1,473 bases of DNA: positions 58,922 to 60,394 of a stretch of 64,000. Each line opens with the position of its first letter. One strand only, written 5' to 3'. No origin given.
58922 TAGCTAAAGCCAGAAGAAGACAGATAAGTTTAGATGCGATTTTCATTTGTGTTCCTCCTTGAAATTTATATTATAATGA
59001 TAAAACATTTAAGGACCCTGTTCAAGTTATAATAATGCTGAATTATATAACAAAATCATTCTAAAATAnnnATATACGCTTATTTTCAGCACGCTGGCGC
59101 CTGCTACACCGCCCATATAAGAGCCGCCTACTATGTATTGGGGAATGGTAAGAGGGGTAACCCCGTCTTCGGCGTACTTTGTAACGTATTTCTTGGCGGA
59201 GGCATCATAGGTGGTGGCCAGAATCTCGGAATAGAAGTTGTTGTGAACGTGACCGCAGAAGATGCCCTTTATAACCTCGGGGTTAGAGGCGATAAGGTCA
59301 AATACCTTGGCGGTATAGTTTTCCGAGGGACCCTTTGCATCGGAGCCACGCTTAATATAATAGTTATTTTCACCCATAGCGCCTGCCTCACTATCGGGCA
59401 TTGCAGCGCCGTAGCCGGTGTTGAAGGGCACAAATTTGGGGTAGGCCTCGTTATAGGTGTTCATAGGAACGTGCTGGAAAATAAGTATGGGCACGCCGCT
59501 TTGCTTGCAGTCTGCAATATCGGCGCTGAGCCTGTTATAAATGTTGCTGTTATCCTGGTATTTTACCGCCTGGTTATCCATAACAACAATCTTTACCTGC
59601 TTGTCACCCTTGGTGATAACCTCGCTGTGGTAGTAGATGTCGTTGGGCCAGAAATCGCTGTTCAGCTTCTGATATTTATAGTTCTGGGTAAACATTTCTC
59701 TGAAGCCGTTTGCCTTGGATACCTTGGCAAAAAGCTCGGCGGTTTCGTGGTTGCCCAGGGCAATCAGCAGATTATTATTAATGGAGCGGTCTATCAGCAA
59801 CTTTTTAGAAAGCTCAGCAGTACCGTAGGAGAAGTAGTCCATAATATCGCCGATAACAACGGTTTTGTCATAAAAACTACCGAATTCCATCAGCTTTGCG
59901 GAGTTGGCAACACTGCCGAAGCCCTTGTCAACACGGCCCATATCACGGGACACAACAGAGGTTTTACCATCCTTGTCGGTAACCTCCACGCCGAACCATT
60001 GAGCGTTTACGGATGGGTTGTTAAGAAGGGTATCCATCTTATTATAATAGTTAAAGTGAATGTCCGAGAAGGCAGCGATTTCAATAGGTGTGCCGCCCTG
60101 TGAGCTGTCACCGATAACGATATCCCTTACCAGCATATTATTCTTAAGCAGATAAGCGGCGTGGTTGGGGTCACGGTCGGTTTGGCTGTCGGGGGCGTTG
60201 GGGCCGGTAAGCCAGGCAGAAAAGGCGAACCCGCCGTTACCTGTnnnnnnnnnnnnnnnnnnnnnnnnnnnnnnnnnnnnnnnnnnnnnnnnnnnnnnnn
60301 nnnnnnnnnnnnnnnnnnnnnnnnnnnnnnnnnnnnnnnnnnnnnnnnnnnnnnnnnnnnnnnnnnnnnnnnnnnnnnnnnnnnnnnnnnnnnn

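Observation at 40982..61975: Four different phosphoesterase folds inside a glycan-utilisation locus: phosphodiester-containing glycopolymer as substrate?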

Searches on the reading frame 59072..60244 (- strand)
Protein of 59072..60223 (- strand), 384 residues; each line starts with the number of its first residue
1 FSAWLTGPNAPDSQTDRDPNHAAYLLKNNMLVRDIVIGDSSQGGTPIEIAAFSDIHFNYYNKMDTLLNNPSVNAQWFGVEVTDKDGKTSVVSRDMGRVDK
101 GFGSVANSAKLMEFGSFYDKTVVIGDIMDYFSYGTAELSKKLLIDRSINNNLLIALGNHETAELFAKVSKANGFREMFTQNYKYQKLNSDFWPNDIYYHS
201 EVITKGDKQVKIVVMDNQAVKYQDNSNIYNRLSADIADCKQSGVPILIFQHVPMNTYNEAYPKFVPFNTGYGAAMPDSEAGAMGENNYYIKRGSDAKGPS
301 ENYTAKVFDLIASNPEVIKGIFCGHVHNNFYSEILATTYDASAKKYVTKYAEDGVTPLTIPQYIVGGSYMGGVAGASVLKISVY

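Call 51: search_protein_families(library=pfam, proteins=[window:59072-60223:-], max_evalue=5)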
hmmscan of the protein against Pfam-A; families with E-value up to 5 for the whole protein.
seq(384 aa): 2 families
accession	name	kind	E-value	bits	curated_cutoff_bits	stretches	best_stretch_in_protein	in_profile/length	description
PF00149.33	Metallophos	-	6.5e-08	33.7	21.5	1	49-328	3-190/191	Calcineurin-like phosphoesterase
PF19569.5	START_2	-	0.23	11.8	23.6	0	164-237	20-94/126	START-like superfamily domain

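Call 82: predict_structure(alignment_id=A7)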
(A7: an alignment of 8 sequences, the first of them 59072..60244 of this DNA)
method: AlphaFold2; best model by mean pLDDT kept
length: 391 residues; sequences in the alignment: 8
mean_pLDDT: 62.2   pTM: 0.70
mean pLDDT of the five models: 62.2, 53.3, 48.0, 45.2, 44.9
residues with pLDDT >= 90: 28; 70-90: 140; 50-70: 85; < 50: 138
segments of 3 or more residues with pLDDT < 50: 65-79, 81-83, 100-105, 136-144, 152-155, 165-200, 262-307, 333-336, 374-382
pLDDT, mean of each block of 10 residues (from residue 1): 70 68 58 76 80 84 51 47 60 68 48 66 80 52 51 55 47 34 37 42 76 90 62 73 95 83 39 31 28 32 46 80 89 55 79 83 84 48 72 85
secondary structure, 60 per line:
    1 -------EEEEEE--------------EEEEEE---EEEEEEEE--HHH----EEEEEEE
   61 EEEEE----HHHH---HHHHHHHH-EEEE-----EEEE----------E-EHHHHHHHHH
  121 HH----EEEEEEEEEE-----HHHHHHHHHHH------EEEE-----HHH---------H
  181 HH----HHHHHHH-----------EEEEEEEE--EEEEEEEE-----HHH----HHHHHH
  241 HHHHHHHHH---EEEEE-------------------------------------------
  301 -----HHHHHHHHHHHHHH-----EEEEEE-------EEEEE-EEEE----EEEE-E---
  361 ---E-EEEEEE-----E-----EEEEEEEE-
elements in order: E8-13 E28-33 E37-44 E54-65 H70-73 H77-84 E86-89 E95-98 H112-122 E127-136 H142-152 E159-162 H187-193 E205-212 E215-222 H235-249 E253-257 H306-319 E325-330 E338-342 E344-347 E352-355 E366-371 E383-390
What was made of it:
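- On Calcineurin-like metallophosphoesterase superfamily (PF00149): The model is only pLDDT 62 (call 82).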

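Call 85: fold_search(model_id=the predicted structure, library=pdb)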
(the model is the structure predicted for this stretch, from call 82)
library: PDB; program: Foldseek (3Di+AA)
matches with E <= 10: 991; with E <= 0.001: 32
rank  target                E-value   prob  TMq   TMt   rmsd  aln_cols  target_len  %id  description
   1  5kar_A                2.0e-09  1.00  0.42  0.41   7.6       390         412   12  Murine acid sphingomyelinase-like phosphodiesterase 3b (SMPDL3B) (released 2016-10-05)
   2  9k2e_B                1.6e-08  1.00  0.43  0.41   6.9       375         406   12  Crystal structure of mSMPDL3B-dimer (released 2025-10-22)
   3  8w6p_A                7.6e-08  1.00  0.41  0.40   7.4       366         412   13  Crystal structure of dimeric murine SMPDL3A (released 2023-12-20)
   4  8w6p_B                1.1e-07  1.00  0.43  0.41   7.3       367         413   14  Crystal structure of dimeric murine SMPDL3A (released 2023-12-20)
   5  5fc7_A                1.3e-07  1.00  0.44  0.41   8.1       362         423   12  Murine SMPDL3A in complex with sulfate (tetragonal) (released 2016-01-27)
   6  5ebe_A                1.4e-07  1.00  0.42  0.40   8.7       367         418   14  Structure of human sphingomyelinase phosphodiesterase like 3A (SMPDL3A) with 5' CMP (released 2016-01-20)
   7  5jg8_B                1.4e-07  1.00  0.42  0.32   8.3       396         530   11  Crystal structure of human acid sphingomyelinase (released 2016-07-06)
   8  5hqn_A                2.1e-07  1.00  0.41  0.37  13.4       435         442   10  Catalytic domain of murine Acid Sphingomyelinase (ASMase, ASM, SMPD1) (released 2016-07-06)
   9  5ebb_A                2.5e-07  1.00  0.40  0.38   9.1       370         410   14  Structure of human sphingomyelinase phosphodiesterase like 3A (SMPDL3A) with Zn2+ (released 2016-01-20)
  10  5ebe_B                2.5e-07  1.00  0.41  0.39   9.3       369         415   13  Structure of human sphingomyelinase phosphodiesterase like 3A (SMPDL3A) with 5' CMP (released 2016-01-20)
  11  5fi9_A                2.6e-07  1.00  0.38  0.30  13.3       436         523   10  Closed form of murine Acid Sphingomyelinase in complex with bisphosphonate inhibitor AbPA (released 2016-07-06)
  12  8w6r_A                4.4e-07  1.00  0.43  0.41   7.2       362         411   14  murine SMPDL3A bound to sulfate (released 2023-12-20)
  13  5i81_A                6.3e-07  1.00  0.44  0.33   8.2       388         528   10  aSMase with zinc (released 2016-09-07)
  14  5jg8_A                8.5e-07  1.00  0.42  0.32   7.9       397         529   11  Crystal structure of human acid sphingomyelinase (released 2016-07-06)
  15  5fi9_B                1.1e-06  1.00  0.41  0.31  14.6       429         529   11  Closed form of murine Acid Sphingomyelinase in complex with bisphosphonate inhibitor AbPA (released 2016-07-06)
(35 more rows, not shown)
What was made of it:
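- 59069..61975 (-): Secreted metallophosphoesterase (968 aa): signal peptide, beta-helix-like scaffold, Listeria-Bacteroides-type repeat, then a calcineurin-like catalytic domain at about aa 620-968. The domain model's best fold matches are SMPDL3A/B, acid sphingomyelinase, GpdQ and Rv0805 (calls 82, 85).
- On Calcineurin-like metallophosphoesterase superfamily (PF00149): Foldseek finds 32 PDB matches at E <= 1e-3, headed by metallophosphoesterases (call 85).
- Closest known: GpdQ. Same: They are the best structural matches and are phosphodiesterases (call 85).
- Fold matches are SMPDL3A/B, acid sphingomyelinase, GpdQ and Rv0805 (call 85). The metallophosphoesterase model has low confidence (pLDDT 62, TM 0.4-0.58, calls 82, 85). 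The top fold matches of the metallophosphoesterase domain are SMPDL3A/B and acid sphingomyelinase (call 85).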
